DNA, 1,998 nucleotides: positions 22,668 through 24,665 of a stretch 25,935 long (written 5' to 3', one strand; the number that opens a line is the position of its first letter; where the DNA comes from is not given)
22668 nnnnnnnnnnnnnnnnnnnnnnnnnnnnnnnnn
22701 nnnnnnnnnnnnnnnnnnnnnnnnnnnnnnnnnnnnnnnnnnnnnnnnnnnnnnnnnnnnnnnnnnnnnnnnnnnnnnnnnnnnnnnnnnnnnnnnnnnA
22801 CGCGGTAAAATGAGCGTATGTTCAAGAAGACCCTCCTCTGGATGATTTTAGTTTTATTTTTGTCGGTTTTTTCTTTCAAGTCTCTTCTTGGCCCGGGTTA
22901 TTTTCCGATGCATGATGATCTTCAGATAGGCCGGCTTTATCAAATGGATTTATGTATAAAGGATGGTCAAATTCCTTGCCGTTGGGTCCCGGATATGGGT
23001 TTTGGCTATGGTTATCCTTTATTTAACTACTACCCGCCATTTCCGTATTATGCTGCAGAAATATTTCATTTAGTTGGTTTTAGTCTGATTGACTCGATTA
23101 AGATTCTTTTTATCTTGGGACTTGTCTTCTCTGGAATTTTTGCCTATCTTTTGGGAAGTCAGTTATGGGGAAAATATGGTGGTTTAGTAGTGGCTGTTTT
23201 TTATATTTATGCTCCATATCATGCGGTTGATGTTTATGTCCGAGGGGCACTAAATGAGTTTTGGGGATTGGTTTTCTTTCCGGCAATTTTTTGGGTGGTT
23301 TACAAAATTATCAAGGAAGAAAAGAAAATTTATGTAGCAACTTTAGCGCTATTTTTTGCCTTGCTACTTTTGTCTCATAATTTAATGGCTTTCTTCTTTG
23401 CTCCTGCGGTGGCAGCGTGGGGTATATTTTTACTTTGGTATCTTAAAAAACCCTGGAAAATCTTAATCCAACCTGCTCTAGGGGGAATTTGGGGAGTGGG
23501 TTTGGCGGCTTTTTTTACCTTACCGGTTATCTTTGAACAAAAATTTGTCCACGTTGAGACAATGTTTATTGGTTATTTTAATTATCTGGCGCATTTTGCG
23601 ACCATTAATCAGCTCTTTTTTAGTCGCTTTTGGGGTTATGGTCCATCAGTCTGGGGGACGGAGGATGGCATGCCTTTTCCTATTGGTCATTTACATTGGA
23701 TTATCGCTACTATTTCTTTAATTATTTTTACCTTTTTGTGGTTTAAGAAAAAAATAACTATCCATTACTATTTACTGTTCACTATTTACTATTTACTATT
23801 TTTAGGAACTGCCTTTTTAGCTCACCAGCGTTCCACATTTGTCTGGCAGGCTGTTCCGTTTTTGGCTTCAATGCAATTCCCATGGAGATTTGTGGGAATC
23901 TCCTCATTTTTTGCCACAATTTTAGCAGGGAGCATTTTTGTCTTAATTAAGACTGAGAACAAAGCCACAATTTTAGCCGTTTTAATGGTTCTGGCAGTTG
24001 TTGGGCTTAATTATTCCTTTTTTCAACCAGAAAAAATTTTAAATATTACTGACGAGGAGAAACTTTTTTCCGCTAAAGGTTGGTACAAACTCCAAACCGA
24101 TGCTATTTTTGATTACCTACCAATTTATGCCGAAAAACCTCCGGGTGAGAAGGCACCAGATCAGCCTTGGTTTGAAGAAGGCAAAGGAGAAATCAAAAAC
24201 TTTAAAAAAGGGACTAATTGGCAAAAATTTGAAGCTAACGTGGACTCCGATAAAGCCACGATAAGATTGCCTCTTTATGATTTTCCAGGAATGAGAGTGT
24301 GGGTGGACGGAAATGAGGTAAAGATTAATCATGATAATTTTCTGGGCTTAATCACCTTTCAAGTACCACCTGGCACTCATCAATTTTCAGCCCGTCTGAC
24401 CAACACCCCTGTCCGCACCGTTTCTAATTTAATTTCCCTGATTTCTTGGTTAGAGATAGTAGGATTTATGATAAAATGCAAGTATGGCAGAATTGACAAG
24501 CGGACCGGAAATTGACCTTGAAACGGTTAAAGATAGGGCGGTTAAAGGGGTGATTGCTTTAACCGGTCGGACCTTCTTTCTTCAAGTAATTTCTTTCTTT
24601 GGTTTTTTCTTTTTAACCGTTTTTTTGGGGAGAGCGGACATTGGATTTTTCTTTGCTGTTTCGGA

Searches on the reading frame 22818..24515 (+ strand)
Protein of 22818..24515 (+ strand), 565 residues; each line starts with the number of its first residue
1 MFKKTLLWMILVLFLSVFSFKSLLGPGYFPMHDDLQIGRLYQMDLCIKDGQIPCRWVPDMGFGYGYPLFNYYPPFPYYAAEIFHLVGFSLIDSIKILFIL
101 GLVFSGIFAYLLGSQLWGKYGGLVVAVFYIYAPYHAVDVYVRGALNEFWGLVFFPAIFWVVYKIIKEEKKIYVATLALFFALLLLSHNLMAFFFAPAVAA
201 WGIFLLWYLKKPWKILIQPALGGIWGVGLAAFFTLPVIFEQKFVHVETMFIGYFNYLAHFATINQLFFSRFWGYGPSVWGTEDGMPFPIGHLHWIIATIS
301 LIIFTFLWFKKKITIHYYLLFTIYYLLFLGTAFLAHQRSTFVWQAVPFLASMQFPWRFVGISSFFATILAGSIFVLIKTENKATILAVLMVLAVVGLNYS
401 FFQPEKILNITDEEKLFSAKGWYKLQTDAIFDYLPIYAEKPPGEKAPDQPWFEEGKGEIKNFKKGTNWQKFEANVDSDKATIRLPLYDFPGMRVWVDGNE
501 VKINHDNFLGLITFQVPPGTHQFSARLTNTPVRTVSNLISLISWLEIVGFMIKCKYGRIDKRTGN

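Call 5: search_protein_families(library=pfam, proteins=[window:22818-24515:+], max_evalue=0.01)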
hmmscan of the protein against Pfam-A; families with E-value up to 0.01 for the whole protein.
window:22818-24515:+ (565 aa): 1 family
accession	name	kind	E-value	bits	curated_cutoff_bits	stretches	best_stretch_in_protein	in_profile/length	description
PF13231.12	PMT_2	-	0.0054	17.4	26.1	1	73-216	3-145/160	Dolichyl-phosphate-mannose-protein mannosyltransferase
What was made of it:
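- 22818..24515 (+): GTC4: PTPS_related/YfhO-like GT-C with an MHDD loop after TM1, an extracytoplasmic beta-sandwich domain (about residues 451-527) and a final TM helix (531-556). Own PMT_2 hit is only 17 bits (call 5).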

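Call 6: search_protein_families(library=ncbifam, proteins=[window:22818-24515:+], max_evalue=0.01)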
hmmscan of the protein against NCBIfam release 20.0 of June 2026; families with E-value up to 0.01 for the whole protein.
window:22818-24515:+ (565 aa): 0 families

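Call 11: search_solved_structures(query=window:22818-24515:+, max_evalue=10)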
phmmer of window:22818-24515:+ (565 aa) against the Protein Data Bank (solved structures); distinct sequences matched with E-value up to 10: 1.
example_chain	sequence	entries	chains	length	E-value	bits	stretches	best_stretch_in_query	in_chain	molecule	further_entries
4nw4_A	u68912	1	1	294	2.3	10.1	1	475-527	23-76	Lipoprotein S-layer protein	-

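Call 14: find_homologous_proteins(query=window:22818-24515:+)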
Query window:22818-24515:+ (565 aa): 3335 proteins with E <= 0.001 among 8000 candidates; the best 120 are listed.
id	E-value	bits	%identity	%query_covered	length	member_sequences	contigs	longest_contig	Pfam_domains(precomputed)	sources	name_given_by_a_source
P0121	0.0e+0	1284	100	99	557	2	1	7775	-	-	-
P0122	1.0e-281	954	72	99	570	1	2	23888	-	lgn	-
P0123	1.2e-273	928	72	95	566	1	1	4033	PF10131.16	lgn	-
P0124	6.2e-273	925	71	99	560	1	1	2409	PF09586.17,PF13231.13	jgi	jgi:hypothetical protein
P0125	3.9e-269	913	70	98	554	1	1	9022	PF13231.13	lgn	-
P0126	6.8e-267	905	68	99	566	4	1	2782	-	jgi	-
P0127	2.6e-263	893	68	99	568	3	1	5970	PF10131.16,PF13231.13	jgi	-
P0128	7.1e-262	889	68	98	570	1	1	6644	-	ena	-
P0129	1.1e-260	885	67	99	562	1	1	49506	PF09586.17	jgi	-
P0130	2.7e-260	883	69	98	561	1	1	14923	-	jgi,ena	-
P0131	5.0e-259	879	68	97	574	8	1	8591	-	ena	-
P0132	7.4e-256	869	67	96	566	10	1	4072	PF10131.16,PF13231.13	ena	-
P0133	1.4e-255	868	66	98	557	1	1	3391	PF10131.16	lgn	-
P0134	7.1e-251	852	66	97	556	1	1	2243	-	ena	-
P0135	3.3e-250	850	65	99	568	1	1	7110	PF10131.16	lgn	-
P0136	2.3e-249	847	66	97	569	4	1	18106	PF10131.16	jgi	-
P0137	8.0e-249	846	66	97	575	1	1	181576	PF10131.16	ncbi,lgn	-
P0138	8.5e-248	842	67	94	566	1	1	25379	PF10131.16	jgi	-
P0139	1.2e-246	838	65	97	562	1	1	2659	PF10131.16,PF13231.13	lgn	-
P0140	1.4e-246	838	67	94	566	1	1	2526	PF10131.16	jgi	-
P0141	4.1e-246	837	65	97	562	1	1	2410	PF10131.16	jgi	-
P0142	4.3e-245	833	66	94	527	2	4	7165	PF10131.16,PF13231.13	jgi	-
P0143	7.8e-244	829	65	95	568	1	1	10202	PF10131.16,PF13231.13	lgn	-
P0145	1.1e-242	825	64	99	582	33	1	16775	PF10131.16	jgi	-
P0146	2.7e-239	814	63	98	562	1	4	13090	PF10131.16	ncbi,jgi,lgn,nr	ncbi:hypothetical protein FJZ41_02920 [Candidatus Shapirobacteria bacterium]|nr:hypothetical protein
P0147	6.2e-239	813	65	94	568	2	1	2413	PF10131.16,PF13231.13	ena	-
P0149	1.7e-238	812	63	97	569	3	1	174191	PF10131.16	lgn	-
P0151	4.8e-236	803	60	99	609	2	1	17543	PF10131.16,PF13231.13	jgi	-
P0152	1.2e-235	802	62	97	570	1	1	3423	PF10131.16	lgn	-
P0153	2.1e-235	801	63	96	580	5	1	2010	PF10131.16,PF13231.13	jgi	jgi:uncharacterized membrane protein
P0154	4.7e-235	800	62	98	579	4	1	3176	PF10131.16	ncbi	-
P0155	1.4e-234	799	62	98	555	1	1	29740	PF10131.16,PF13231.13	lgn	-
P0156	1.9e-234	798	63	93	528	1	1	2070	PF10131.16,PF13231.13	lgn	-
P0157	5.1e-234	797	62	95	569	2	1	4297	PF10131.16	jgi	-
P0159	3.6e-233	794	61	99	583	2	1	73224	PF10131.16,PF13231.13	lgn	-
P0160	3.9e-233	794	63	97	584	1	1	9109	PF13231.13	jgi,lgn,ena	-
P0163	6.9e-232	790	63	95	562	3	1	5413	PF10131.16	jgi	-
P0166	1.7e-228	778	62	98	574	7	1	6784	PF13231.13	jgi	jgi:hypothetical protein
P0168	1.8e-226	772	60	97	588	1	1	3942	PF10131.16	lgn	-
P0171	6.5e-223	760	60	99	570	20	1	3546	PF10131.16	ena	-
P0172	9.3e-222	756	59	96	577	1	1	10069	PF10131.16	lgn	-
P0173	2.0e-221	755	60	96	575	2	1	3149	PF10131.16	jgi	-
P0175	1.7e-216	739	58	98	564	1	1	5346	PF10131.16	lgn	-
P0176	1.7e-210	719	57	97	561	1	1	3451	PF10131.16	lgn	-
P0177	7.6e-208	710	56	98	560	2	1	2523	PF10131.16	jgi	-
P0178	2.2e-203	696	55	96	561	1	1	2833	PF10131.16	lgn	-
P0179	1.8e-202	692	55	96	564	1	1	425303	PF10131.16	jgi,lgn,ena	-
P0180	2.6e-202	692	55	97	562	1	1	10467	PF10131.16,PF13231.13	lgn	-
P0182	2.2e-201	689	53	95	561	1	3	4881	PF10131.16,PF13231.13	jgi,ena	-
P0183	4.8e-201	688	54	97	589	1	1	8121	PF10131.16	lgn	-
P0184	2.2e-200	686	53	96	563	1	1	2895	PF10131.16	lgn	-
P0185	5.4e-199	681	54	95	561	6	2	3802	PF10131.16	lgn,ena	-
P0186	1.8e-198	679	54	95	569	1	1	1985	PF10131.16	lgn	-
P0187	2.6e-198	679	54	96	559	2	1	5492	PF10131.16,PF13231.13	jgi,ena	-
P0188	1.2e-197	677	54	96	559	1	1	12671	PF10131.16,PF13231.13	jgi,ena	-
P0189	1.8e-197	676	53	94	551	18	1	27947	PF10131.16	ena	-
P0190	3.0e-197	675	55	92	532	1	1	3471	PF10131.16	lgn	-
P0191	2.2e-196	672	54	98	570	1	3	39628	PF10131.16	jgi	jgi:uncharacterized membrane protein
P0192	6.3e-196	671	53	98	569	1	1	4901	PF10131.16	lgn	-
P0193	1.4e-195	670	55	98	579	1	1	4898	PF10131.16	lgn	-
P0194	1.4e-195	670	53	99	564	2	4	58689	PF10131.16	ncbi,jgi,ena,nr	ncbi:MAG TPA: 6-pyruvoyl-tetrahydropterin synthase-related protein [Clostridia bacterium]|nr:6-pyruv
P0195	2.9e-195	669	52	99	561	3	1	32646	PF10131.16,PF13231.13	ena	-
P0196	7.1e-195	667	52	97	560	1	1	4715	PF10131.16,PF13231.13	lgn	-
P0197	1.6e-194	666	54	93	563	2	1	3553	PF10131.16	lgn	-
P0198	1.9e-194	666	52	96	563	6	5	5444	PF10131.16,PF13231.13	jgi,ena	-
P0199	3.1e-193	662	53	96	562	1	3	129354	PF10131.16,PF13231.13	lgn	-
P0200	6.4e-193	661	53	98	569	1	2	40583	PF10131.16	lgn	-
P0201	7.1e-193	661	53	98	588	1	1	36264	PF10131.16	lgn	-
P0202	2.0e-192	659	52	93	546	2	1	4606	PF10131.16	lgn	-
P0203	2.4e-192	659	55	93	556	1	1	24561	PF10131.16,PF09586.17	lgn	-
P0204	3.5e-192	659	53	96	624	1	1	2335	PF10131.16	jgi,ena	-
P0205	5.9e-192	658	54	95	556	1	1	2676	PF10131.16,PF13231.13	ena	-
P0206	2.0e-191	656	53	96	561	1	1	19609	PF10131.16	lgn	-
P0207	2.3e-191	656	53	93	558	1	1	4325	PF10131.16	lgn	-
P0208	3.6e-191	655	54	93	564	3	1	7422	PF10131.16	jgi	-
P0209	5.4e-191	655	53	95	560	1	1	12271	PF10131.16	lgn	-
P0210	5.9e-191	655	51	98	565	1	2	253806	PF10131.16,PF13231.13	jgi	jgi:hypothetical protein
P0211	1.3e-190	653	53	95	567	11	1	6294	PF10131.16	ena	-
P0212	1.6e-189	650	51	96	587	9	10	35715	PF10131.16,PF13231.13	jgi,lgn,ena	-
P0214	1.5e-188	647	51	96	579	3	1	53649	PF10131.16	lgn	-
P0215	2.3e-188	646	50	98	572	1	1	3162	PF10131.16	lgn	-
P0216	4.1e-188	645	53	98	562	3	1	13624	PF10131.16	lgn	-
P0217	6.3e-188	644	52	98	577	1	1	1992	PF09586.17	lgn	-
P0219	6.8e-188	644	52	95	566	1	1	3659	PF10131.16,PF13231.13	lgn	-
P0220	7.2e-188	644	54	96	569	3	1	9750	PF13231.13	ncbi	-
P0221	8.9e-188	644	50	98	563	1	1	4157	PF10131.16,PF13231.13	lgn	-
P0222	2.0e-187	643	53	98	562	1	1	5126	PF10131.16,PF02516.21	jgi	-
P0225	6.2e-187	641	52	97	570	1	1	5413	PF10131.16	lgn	-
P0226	8.5e-187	641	49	100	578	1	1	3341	PF10131.16,PF13231.13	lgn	-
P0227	9.0e-187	641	51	98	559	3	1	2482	PF10131.16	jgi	-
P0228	1.4e-186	640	52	95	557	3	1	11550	PF10131.16,PF13231.13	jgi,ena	-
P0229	3.8e-186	639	52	93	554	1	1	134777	PF10131.16,PF09586.17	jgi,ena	-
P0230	5.5e-186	638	51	99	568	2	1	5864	PF10131.16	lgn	-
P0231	1.0e-185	637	51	98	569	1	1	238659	PF10131.16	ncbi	ncbi:MAG: 6-pyruvoyl-tetrahydropterin synthase-related protein [Candidatus Shapirobacteria bacterium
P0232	1.6e-185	637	52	97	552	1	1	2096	PF10131.16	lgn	-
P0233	8.5e-185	634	53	92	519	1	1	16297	PF10131.16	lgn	-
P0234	1.1e-184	634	52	97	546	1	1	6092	PF10131.16,PF09586.17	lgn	-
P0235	1.7e-184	633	51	92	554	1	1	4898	PF10131.16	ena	-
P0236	1.7e-184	633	53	93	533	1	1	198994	PF10131.16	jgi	jgi:hypothetical protein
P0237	4.4e-184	632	51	95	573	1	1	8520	PF10131.16,PF09586.17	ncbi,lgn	-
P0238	5.9e-184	631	52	98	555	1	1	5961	PF10131.16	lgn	-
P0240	4.5e-183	628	54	94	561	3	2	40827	PF10131.16,PF09586.17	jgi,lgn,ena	-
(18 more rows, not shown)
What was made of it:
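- On YfhO / PTPS_related GT-C (PF09586 / PF10131): Precomputed hits are in call 14.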

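Call 25: search_solved_structures(query=A2, max_evalue=10)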
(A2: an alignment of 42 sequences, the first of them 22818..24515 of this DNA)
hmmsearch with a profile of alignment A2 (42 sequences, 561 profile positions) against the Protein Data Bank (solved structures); distinct sequences matched with E-value up to 10: 0.

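Call 27: search_protein_families(library=pfam, alignment_id=A2, max_evalue=0.01)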
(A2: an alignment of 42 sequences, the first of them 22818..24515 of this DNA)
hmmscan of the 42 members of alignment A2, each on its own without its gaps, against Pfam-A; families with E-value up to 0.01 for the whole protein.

A. member 1, window:22818-24515:+ (565 aa): 1 family
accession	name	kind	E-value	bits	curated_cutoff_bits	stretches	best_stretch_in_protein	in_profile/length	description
PF13231.12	PMT_2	-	0.0054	17.4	26.1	1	73-216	3-145/160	Dolichyl-phosphate-mannose-protein mannosyltransferase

B. families by the number of members that match (of 42 scanned): 8 families
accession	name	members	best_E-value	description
PF10131.15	PTPS_related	41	8.9e-15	6-pyruvoyl-tetrahydropterin synthase related domain; membrane protein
PF13231.12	PMT_2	24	2e-06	Dolichyl-phosphate-mannose-protein mannosyltransferase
PF09586.16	YfhO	13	2.4e-11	Bacterial membrane protein YfhO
PF02516.20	STT3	6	3e-05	Oligosaccharyl transferase STT3, N-terminal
PF19554.4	DUF6077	3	0.00023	Family of unknown function (DUF6077)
PF15580.11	Imm53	2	0.0009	Immunity protein 53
PF14296.11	O-ag_pol_Wzy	1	0.00065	O-antigen polysaccharide polymerase Wzy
PF07695.17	7TMR-DISM_7TM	1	0.0021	7TM diverse intracellular signalling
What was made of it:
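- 22818..24515 (+): 41 of 42 relatives hit PF10131, 24 PF13231 and 13 PF09586 (call 27).
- On YfhO / PTPS_related GT-C (PF09586 / PF10131): 41 of 42 relatives at 49-73% identity hit PF10131 (best 9e-15), and 13 hit PF09586 (call 27).
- No PMT_4TMC or MIR domain, and no STT3-type WWDYG or C-terminal domain was detected (calls 5, 27).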

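Call 28: find_encoding_contigs(protein=P0121, flank=10000, max_places=3)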
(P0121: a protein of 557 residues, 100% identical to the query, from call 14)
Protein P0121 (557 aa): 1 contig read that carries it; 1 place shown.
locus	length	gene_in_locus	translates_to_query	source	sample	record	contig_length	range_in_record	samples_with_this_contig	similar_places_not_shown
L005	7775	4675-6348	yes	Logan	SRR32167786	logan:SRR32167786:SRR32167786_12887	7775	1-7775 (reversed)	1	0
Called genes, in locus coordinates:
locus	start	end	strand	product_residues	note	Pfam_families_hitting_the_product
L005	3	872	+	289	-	?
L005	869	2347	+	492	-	PF13231:PMT_2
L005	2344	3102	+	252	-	PF00535:Glycos_transf_2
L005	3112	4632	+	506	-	PF13231:PMT_2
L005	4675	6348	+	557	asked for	-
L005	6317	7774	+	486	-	?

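Call 29: find_encoding_contigs(protein=P0210, flank=10000, max_places=1)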
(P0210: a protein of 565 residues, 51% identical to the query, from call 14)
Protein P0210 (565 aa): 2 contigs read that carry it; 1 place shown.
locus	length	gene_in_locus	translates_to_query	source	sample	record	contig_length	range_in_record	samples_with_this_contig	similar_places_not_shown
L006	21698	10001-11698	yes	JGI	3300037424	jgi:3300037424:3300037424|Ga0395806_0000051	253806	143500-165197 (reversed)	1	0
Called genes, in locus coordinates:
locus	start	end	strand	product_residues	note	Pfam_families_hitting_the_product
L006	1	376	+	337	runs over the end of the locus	PF01073:3Beta_HSD, PF01370:Epimerase, PF02719:Polysacc_synt_2, PF04321:RmlD_sub_bind, PF05368:NmrA (weak), PF07993:NAD_binding_4, PF13460:NAD_binding_10 (weak), PF16363:GDP_Man_Dehyd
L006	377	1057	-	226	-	PF01746:tRNA_m1G_MT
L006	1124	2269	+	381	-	PF00535:Glycos_transf_2, PF04138:GtrA_DPMS_TM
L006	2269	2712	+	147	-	PF11969:DcpS_C, PF01230:HIT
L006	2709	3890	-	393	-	PF02366:PMT (weak)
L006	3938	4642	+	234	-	PF00535:Glycos_transf_2, PF13641:Glyco_tranf_2_3 (weak)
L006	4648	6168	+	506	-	PF13231:PMT_2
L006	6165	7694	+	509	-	PF13231:PMT_2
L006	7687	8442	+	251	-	PF00535:Glycos_transf_2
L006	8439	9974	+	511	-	PF02366:PMT (weak), PF13231:PMT_2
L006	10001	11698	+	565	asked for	PF10131:PTPS_related, PF13231:PMT_2 (weak)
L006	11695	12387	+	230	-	PF00535:Glycos_transf_2, PF10111:Glyco_tranf_2_2 (weak), PF13641:Glyco_tranf_2_3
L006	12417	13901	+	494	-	PF01943:Polysacc_synt, PF13440:Polysacc_synt_3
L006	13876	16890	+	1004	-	-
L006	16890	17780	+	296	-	PF00535:Glycos_transf_2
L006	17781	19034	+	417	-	PF13231:PMT_2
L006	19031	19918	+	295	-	PF00535:Glycos_transf_2, PF10111:Glyco_tranf_2_2 (weak), PF13641:Glyco_tranf_2_3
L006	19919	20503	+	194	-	PF13489:Methyltransf_23, PF05175:MTS (weak), PF01728:FtsJ, PF07021:MetW (weak), PF13847:Methyltransf_31, PF08241:Methyltransf_11, PF08242:Methyltransf_12, PF13649:Methyltransf_25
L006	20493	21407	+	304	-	PF00535:Glycos_transf_2, PF13641:Glyco_tranf_2_3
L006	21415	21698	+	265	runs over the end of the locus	PF00535:Glycos_transf_2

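Call 34: predict_structure(alignment_id=A2)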
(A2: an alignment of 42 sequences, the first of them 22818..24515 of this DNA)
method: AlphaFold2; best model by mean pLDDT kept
length: 565 residues; sequences in the alignment: 42
mean_pLDDT: 87.2   pTM: 0.90
mean pLDDT of the five models: 87.2, 87.1, 86.9, 86.6, 86.0
residues with pLDDT >= 90: 340; 70-90: 157; 50-70: 44; < 50: 24
segments of 3 or more residues with pLDDT < 50: 248-253, 255-257, 274-282, 560-565
pLDDT, mean of each block of 10 residues (from residue 1): 84 95 89 81 90 77 67 91 96 96 98 97 98 90 89 98 95 97 93 93 97 96 98 91 67 52 84 49 64 95 97 95 97 91 80 78 97 95 98 94 87 80 61 75 79 93 91 92 88 94 87 93 93 96 95 73 42
secondary structure, 60 per line:
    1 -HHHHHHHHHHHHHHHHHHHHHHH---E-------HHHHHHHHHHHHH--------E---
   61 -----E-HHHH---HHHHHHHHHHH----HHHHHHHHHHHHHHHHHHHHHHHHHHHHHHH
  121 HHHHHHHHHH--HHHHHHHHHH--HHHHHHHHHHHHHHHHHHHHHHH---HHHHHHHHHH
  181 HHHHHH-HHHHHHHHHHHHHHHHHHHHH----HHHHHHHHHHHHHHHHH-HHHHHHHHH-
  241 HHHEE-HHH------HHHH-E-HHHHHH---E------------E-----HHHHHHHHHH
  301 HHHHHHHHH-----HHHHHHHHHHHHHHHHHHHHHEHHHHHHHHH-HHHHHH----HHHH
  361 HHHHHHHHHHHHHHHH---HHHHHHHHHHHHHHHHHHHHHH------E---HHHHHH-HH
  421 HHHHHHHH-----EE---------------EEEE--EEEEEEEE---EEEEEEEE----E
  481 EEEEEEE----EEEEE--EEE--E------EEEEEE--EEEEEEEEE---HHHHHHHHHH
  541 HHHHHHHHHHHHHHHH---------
elements in order: H2-24 H36-48 H68-71 H75-85 H90-130 H133-142 H145-167 H171-186 H188-208 H213-229 H231-239 H256-259 H263-268 H291-309 H315-335 H337-345 H347-352 H357-376 H380-401 H412-417 H419-428 E451-454 E457-464 E468-475 E480-487 E492-496 E499-501 E511-516 E519-527 H531-556
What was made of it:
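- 22818..24515 (+): AF2 pLDDT 87.2, pTM 0.90 (call 34).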

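Call 36: fold_search(model_id=the predicted structure, library=pdb)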
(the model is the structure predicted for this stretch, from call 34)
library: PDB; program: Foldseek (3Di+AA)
matches with E <= 10: 273; with E <= 0.001: 7
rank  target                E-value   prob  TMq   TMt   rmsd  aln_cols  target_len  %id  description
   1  3wak                  1.6e-05  1.00  0.41  0.29  12.1       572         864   12  Crystal structure of the Archaeoglobus fulgidus oligosaccharyltransferase (O29867_ARCFU) in the apo form (released 2013-10-30)
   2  7e9s_A                4.1e-05  1.00  0.40  0.28  10.0       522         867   12  Archaeal oligosaccharyltransferase AglB from Archaeoglobus fulgidus in complex with an inhibitory peptide and a dolich (released 2021-09-08)
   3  5gmy_A                1.7e-04  1.00  0.43  0.30  10.5       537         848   12  Crystal structure of the Archaeoglobus fulgidus oligosaccharyltransferase (O29867_ARCFU) tethered with an acceptor pep (released 2017-02-01)
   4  6s7t_A                3.7e-04  1.00  0.41  0.33  12.8       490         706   11  Cryo-EM structure of human oligosaccharyltransferase complex OST-B (released 2019-12-18)
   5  3waj                  3.7e-04  1.00  0.35  0.26  17.5       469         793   15  Crystal structure of the Archaeoglobus fulgidus oligosaccharyltransferase (O29867_ARCFU) complex with Zn and sulfate (released 2013-10-30)
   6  9n9j_I                4.6e-04  1.00  0.39  0.32  19.4       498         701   15  Structure of a GRP94 folding intermediate engaged with a CCDC134- and FKBP11-bound secretory translocon (released 2025-11-19)
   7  9i5k_A                7.4e-04  1.00  0.40  0.44  11.6       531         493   10  Structure of the Chaetomium thermophilum Pmt4 homodimer (C2 symmetry) (released 2025-12-24)
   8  7oci_F                1.1e-03  1.00  0.44  0.39  12.2       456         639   14  Cryo-EM structure of yeast Ost6p containing oligosaccharyltransferase complex (released 2022-02-16)
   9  8age_A                1.1e-03  1.00  0.46  0.41  10.9       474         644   12  Structure of yeast oligosaccharylransferase complex with acceptor peptide bound (released 2022-12-07)
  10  8pn9_A                1.4e-03  1.00  0.39  0.34  13.8       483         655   13  Structure of human oligosaccharyltransferase OST-A complex bound to NGI-1 (released 2024-05-08)
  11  7bvc_B                1.4e-03  1.00  0.37  0.21  21.5       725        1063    9  Cryo-EM structure of Mycobacterium smegmatis arabinosyltransferase EmbA-EmbB-AcpM2 in complex with ethambutol (released 2020-04-29)
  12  8agb_A                1.7e-03  1.00  0.44  0.39  12.3       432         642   12  Structure of yeast oligosaccharylransferase complex with lipid-linked oligosaccharide bound (released 2022-12-07)
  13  6gxc_A                1.9e-03  1.00  0.37  0.31  10.1       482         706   12  Bacterial oligosaccharyltransferase PglB in complex with an inhibitory peptide and a reactive lipid-linked oligosaccha (released 2018-11-14)
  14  8b6l_I                2.1e-03  1.00  0.39  0.33  17.9       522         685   14  Subtomogram average of the human Sec61-TRAP-OSTA-translocon (released 2022-12-07)
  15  6wby                  2.5e-03  1.00  0.41  0.21   7.7       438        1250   12  Single-Particle Cryo-EM Structure of Arabinofuranosyltransferase AftD from Mycobacteria, Mutant R1389S Class 2 (released 2020-05-13)
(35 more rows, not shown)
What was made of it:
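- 22818..24515 (+): Foldseek top 34 hits are all GT-C; the beta-sandwich matches accessory domains of glycoside hydrolases (call 36).
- GTC4 has an outside beta-sandwich resembling carbohydrate-binding or GH accessory domains, and it matches AftD, AftA and EmbB (calls 34, 36).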

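Call 56: find_encoding_contigs(protein=P0137, flank=10000, max_places=1)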
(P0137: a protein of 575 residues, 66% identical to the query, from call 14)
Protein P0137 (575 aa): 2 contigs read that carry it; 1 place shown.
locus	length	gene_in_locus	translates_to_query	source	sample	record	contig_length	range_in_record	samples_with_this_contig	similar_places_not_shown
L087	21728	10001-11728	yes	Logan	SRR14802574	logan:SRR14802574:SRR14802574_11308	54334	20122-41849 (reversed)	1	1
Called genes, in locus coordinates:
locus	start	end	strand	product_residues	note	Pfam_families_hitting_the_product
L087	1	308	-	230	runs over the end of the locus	PF01746:tRNA_m1G_MT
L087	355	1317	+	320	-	PF01073:3Beta_HSD, PF01370:Epimerase, PF02719:Polysacc_synt_2 (faint), PF04321:RmlD_sub_bind, PF07993:NAD_binding_4 (faint), PF16363:GDP_Man_Dehyd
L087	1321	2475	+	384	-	PF00535:Glycos_transf_2, PF04138:GtrA_DPMS_TM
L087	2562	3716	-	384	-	PF13231:PMT_2 (weak)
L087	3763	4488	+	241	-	PF00535:Glycos_transf_2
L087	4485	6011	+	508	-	PF02366:PMT, PF13231:PMT_2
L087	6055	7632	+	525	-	PF13231:PMT_2 (weak)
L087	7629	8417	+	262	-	PF13641:Glyco_tranf_2_3, PF00535:Glycos_transf_2, PF10111:Glyco_tranf_2_2 (weak)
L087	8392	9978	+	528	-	PF02366:PMT, PF13231:PMT_2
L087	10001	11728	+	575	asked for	PF10131:PTPS_related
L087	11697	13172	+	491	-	PF01943:Polysacc_synt, PF13440:Polysacc_synt_3, PF03023:MurJ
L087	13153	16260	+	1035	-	-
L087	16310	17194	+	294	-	PF00535:Glycos_transf_2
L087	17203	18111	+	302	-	PF00535:Glycos_transf_2, PF13641:Glyco_tranf_2_3 (weak), PF13632:Glyco_trans_2_3 (weak)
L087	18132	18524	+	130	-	PF01219:DAGK_prokar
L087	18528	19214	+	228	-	PF01569:PAP2, PF14378:PAP2_3 (weak)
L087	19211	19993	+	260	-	PF00535:Glycos_transf_2, PF10111:Glyco_tranf_2_2 (weak)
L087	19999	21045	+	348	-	PF13439:Glyco_transf_4 (weak), PF00534:Glycos_transf_1, PF13692:Glyco_trans_1_4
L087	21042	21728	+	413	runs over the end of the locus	-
